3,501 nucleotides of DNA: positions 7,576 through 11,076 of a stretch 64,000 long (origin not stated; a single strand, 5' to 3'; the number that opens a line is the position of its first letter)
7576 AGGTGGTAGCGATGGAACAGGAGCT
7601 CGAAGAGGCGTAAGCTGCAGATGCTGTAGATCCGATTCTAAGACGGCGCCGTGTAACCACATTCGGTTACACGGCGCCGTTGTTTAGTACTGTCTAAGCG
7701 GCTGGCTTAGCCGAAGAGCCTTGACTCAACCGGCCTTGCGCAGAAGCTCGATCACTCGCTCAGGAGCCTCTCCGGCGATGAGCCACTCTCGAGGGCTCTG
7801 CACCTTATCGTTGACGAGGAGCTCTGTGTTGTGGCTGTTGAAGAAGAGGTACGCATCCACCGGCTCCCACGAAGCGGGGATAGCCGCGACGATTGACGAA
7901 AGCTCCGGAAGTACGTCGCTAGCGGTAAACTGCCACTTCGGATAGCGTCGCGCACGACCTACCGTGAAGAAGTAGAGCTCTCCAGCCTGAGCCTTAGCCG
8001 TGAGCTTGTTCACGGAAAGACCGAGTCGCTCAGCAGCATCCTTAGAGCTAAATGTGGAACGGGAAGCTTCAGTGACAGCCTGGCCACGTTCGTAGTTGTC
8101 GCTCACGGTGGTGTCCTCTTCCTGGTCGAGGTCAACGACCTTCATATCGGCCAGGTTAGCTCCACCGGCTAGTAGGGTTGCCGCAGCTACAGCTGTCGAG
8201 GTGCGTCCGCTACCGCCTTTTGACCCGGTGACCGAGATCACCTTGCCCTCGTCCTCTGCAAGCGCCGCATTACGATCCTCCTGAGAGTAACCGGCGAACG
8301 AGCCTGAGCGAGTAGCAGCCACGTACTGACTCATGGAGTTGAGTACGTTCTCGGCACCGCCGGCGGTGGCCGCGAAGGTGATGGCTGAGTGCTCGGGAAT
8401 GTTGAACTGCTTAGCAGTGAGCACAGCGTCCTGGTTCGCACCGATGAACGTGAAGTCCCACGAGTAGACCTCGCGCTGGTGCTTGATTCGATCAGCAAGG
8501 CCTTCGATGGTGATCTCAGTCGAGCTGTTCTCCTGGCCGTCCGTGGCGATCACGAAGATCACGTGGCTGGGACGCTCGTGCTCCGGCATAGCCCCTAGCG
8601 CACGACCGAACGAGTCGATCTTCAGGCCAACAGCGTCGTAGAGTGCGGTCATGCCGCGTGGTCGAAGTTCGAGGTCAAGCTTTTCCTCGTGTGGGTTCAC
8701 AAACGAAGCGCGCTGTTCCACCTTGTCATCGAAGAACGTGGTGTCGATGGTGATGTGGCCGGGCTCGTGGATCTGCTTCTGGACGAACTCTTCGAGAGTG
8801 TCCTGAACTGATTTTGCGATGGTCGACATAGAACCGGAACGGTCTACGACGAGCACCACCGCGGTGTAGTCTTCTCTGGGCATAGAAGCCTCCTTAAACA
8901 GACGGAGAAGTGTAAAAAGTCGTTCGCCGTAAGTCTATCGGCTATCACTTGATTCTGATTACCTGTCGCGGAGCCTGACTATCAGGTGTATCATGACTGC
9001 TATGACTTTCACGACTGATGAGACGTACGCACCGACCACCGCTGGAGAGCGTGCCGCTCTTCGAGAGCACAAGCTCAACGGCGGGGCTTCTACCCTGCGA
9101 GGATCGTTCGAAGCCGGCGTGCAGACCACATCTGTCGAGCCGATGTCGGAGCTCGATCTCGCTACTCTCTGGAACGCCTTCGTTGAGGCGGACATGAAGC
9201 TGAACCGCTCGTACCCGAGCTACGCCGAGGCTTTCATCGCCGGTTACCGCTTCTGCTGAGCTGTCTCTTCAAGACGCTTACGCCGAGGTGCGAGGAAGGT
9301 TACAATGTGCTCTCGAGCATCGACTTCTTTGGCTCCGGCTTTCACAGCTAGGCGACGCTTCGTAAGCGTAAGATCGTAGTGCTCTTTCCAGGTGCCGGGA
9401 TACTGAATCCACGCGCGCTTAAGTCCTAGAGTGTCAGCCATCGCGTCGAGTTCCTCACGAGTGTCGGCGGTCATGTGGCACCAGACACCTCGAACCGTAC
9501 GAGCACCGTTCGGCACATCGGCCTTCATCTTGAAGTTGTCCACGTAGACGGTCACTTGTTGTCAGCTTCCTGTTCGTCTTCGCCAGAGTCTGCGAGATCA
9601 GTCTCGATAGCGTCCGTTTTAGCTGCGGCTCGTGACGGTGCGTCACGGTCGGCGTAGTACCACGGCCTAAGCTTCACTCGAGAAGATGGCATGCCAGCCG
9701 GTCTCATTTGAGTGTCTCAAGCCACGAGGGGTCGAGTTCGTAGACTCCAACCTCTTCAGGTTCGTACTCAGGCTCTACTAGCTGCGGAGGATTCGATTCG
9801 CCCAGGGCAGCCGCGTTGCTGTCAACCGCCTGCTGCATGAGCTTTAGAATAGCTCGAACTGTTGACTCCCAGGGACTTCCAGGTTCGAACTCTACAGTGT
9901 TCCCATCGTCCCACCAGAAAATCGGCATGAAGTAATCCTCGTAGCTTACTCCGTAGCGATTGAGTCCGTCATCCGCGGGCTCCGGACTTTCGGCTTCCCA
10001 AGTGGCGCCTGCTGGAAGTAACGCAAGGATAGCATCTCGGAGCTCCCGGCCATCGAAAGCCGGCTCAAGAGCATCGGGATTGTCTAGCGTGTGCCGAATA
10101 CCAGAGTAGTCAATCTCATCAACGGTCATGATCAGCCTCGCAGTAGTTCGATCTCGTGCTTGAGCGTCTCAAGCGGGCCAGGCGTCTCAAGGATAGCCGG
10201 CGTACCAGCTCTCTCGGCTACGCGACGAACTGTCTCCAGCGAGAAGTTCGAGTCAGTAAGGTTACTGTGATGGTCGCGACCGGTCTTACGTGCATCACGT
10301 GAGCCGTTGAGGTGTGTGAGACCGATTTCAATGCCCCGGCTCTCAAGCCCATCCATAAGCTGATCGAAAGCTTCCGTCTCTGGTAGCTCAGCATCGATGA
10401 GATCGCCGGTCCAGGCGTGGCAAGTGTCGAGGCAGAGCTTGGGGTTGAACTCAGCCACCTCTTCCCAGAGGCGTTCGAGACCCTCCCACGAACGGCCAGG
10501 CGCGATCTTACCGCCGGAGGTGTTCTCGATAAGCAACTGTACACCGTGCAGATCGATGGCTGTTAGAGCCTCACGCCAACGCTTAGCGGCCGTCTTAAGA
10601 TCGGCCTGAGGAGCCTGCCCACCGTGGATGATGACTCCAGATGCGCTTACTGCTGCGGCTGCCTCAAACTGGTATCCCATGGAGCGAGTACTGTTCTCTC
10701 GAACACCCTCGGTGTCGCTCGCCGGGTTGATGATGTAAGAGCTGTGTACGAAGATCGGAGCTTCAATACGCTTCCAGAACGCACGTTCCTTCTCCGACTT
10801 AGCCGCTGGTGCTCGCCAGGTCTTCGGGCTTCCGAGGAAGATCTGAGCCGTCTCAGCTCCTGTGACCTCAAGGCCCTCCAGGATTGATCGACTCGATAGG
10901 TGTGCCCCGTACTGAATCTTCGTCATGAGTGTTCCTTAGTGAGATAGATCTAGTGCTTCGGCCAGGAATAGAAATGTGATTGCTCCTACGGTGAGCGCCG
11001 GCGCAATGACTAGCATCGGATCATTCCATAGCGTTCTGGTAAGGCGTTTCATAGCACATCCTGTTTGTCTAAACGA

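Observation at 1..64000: Genome-accordion accessory region of a giant actinobacterial element: about 11 paralog families covering about 44 of ~120 genes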

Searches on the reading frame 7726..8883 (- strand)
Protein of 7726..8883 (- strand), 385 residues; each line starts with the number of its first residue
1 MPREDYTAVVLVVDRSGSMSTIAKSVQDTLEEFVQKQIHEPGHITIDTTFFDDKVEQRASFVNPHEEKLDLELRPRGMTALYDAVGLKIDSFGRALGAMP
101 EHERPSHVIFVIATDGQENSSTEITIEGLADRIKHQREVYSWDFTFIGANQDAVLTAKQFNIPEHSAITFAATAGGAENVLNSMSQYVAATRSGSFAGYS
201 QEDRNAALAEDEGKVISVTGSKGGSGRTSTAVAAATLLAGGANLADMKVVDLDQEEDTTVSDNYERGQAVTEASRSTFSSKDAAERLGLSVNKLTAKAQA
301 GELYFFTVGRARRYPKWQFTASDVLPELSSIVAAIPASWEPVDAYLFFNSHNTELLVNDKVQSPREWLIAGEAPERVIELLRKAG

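Call 10: search_protein_families(library=pfam, proteins=[window:7726-8883:-], max_evalue=0.01)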
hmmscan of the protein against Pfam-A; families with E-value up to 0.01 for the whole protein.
window:7726-8883:- (385 aa): 4 families
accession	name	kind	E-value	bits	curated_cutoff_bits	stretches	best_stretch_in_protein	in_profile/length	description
PF13614.12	AAA_31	-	2.6e-05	24.6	27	1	214-268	2-54/177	AAA domain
PF12728.13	HTH_17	-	7.9e-05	23.3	27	1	278-318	2-42/51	Helix-turn-helix domain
PF00092.34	VWA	-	0.00014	22.5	23.8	1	9-138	2-131/174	von Willebrand factor type A domain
PF01656.29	CbiA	-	0.0028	18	25.4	0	216-293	1-64/125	CobQ/CobB/MinD/ParA nucleotide binding domain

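Call 31: search_protein_families(library=phrogs, proteins=[window:7726-8883:-], max_evalue=0.01)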
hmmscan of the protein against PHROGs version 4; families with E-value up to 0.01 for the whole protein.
window:7726-8883:- (385 aa): 4 families
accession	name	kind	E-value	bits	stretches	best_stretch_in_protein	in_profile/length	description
phrog_7371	-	unknown function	1.4e-45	156.5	1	2-206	2-202/204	-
phrog_5359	-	unknown function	1.6e-05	25.6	1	7-161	28-190/229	-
phrog_26613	-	unknown function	2.1e-05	25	1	74-190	94-208/345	-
phrog_164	-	DNA, RNA and nucleotide metabolism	0.00029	21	1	205-259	216-268/500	ParA-like partition protein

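Call 32: search_dna_similar(query=window:7726-8883:-, collection=phages, mode=protein, max_rows=15)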
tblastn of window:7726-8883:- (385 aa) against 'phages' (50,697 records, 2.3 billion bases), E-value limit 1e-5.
Records with a match: 194; places in all: 194; records where one place covers at least 80% of the query: 0.
Best place of each record, by identity: <60% 194.
By first word of the organism name: Streptomyces 89; Microbacterium 57; Pseudomonas 15; Gordonia 7; Mycobacterium 5; uncultured 5; Arthrobacter 3; Rhodococcus 2; Vibrio 2; Agrobacterium 2; and 7 more.
By host as written in the record: Streptomyces griseus ATCC 10137 39; Microbacterium foliorum NRRL B-24224 27; Streptomyces lividans JI 1326 27; Microbacterium paraoxydans NWU1 17; - 11; Microbacterium foliorum NRRL B-24224 SEA 7; Gordonia terrae 3612 6; Streptomyces viridochromogenes DSM40736 4; and 33 more.
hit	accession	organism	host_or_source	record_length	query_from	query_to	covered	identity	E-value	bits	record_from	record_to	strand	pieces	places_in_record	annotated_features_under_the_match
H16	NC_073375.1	Microbacterium phage Jayden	Microbacterium paraoxydans NWU1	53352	5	207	53%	39.9%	8e-33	136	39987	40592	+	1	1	63: DNA ligase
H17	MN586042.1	Microbacterium phage Jayden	Microbacterium paraoxydans NWU1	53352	5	207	53%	39.9%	8e-33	136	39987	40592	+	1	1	63: DNA ligase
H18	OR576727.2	Myxococcus phage Mx1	Myxococcus sp.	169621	1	207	54%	39.1%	4e-36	145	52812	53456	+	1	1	VWA domain-containing protein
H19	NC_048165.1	Microbacterium phage Fireman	Microbacterium paraoxydans NWU1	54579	1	210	55%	36.7%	2e-31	132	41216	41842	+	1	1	64: DNA ligase | 63: hypothetical protein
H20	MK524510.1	Microbacterium phage Fireman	Microbacterium paraoxydans NWU1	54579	1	210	55%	36.7%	2e-31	132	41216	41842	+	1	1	64: DNA ligase | 63: hypothetical protein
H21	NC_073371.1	Microbacterium phage ClearAsMud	Microbacterium foliorum NRRL B-24224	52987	1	207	54%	37.2%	2e-34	141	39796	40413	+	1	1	65: DNA ligase | 64: hypothetical protein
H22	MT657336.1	Microbacterium phage ClearAsMud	Microbacterium foliorum NRRL B-24224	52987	1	207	54%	37.2%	2e-34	141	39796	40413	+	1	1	65: DNA ligase | 64: hypothetical protein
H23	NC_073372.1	Microbacterium phage NoodlelyBoi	Microbacterium foliorum NRRL B-24224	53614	1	207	54%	37.2%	4e-34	139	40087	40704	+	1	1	62: hypothetical protein | 61: hypothetical protein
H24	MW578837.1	Microbacterium phage NoodlelyBoi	Microbacterium foliorum NRRL B-24224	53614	1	207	54%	37.2%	4e-34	139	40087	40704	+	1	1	62: hypothetical protein | 61: hypothetical protein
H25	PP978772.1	Microbacterium phage Jollipop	Microbacterium foliorum NRRL B-24224 SEA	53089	1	207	54%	37.2%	2e-33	137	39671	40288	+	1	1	62: DNA ligase | 61: hypothetical protein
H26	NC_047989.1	Microbacterium phage RobsFeet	Microbacterium paraoxydans NWU1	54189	1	207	54%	37.2%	2e-32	134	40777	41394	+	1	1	65: DNA ligase | 64: hypothetical protein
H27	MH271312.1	Microbacterium phage RobsFeet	Microbacterium paraoxydans NWU1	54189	1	207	54%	37.2%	2e-32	134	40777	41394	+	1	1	65: DNA ligase | 64: hypothetical protein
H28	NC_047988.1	Microbacterium phage Metamorphoo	Microbacterium paraoxydans NWU1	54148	1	207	54%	37.2%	9e-32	132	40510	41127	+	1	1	64: DNA ligase | 63: hypothetical protein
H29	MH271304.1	Microbacterium phage Metamorphoo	Microbacterium paraoxydans NWU1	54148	1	207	54%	37.2%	9e-32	132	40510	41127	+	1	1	64: DNA ligase | 63: hypothetical protein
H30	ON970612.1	Microbacterium phage Phorgeous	Microbacterium foliorum NRRL B-24224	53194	1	214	56%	35.8%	5e-34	139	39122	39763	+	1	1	61: hypothetical protein | 62: hypothetical protein | 60: hypothetical protein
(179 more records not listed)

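Call 99: search_protein_families(library=padloc, proteins=[window:7726-8883:-], max_evalue=0.001)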
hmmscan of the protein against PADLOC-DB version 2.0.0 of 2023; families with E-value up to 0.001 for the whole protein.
window:7726-8883:- (385 aa): 0 families

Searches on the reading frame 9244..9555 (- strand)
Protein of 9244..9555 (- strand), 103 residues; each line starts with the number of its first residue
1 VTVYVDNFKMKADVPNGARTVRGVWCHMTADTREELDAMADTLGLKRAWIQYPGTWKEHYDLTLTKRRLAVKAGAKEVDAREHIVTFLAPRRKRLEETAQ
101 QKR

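Call 54: search_protein_families(library=phrogs, proteins=[window:9244-9555:-], max_evalue=0.001)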
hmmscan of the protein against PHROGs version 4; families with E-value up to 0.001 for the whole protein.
window:9244-9555:- (103 aa): 1 family
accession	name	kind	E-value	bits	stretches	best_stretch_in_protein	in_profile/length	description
phrog_4887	-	unknown function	2.7e-25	89.5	1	1-92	1-90/97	-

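Call 115: search_protein_families(library=ncbifam, proteins=[window:9244-9555:-], max_evalue=0.00001)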
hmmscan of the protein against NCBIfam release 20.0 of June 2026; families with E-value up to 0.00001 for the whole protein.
window:9244-9555:- (103 aa): 0 families

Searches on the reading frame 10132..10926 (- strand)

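Call 10: search_protein_families(library=pfam, proteins=[window:10132-10926:-], max_evalue=0.01)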
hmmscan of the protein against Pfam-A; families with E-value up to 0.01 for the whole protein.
window:10132-10926:- (264 aa): 1 family
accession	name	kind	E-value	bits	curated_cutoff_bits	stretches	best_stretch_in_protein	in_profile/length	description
PF01261.30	AP_endonuc_2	-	3e-29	102.9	31.1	1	22-263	7-247/249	Xylose isomerase-like TIM barrel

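Call 55: search_protein_families(library=phrogs, proteins=[window:10132-10926:-], max_evalue=0.001)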
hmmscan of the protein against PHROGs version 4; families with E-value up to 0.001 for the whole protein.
window:10132-10926:- (264 aa): 0 families

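Call 115: search_protein_families(library=ncbifam, proteins=[window:10132-10926:-], max_evalue=0.00001)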
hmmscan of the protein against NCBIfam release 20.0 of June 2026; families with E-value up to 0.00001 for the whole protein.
window:10132-10926:- (264 aa): 6 families
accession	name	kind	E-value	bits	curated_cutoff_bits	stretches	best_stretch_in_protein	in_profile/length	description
NF002198.0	PRK01060.1-3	equivalog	1.9e-55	188.3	244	1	3-263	2-249/253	deoxyribonuclease IV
TIGR00587.1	nfo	subfamily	2.3e-26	92.7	129.65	1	20-263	21-277/279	deoxyribonuclease IV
NF002196.0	PRK01060.1-1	equivalog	2.9e-21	76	333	1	22-250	26-262/297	deoxyribonuclease IV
NF002197.0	PRK01060.1-2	equivalog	6.8e-19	68.1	376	1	6-263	12-285/289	deoxyribonuclease IV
NF002199.0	PRK01060.1-4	equivalog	1.1e-12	47.7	315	1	23-263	25-276/282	deoxyribonuclease IV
NF041277.1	coba_remo_CbiR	equivalog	8.2e-08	32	105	1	60-238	64-222/249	cobamide remodeling phosphodiesterase CbiR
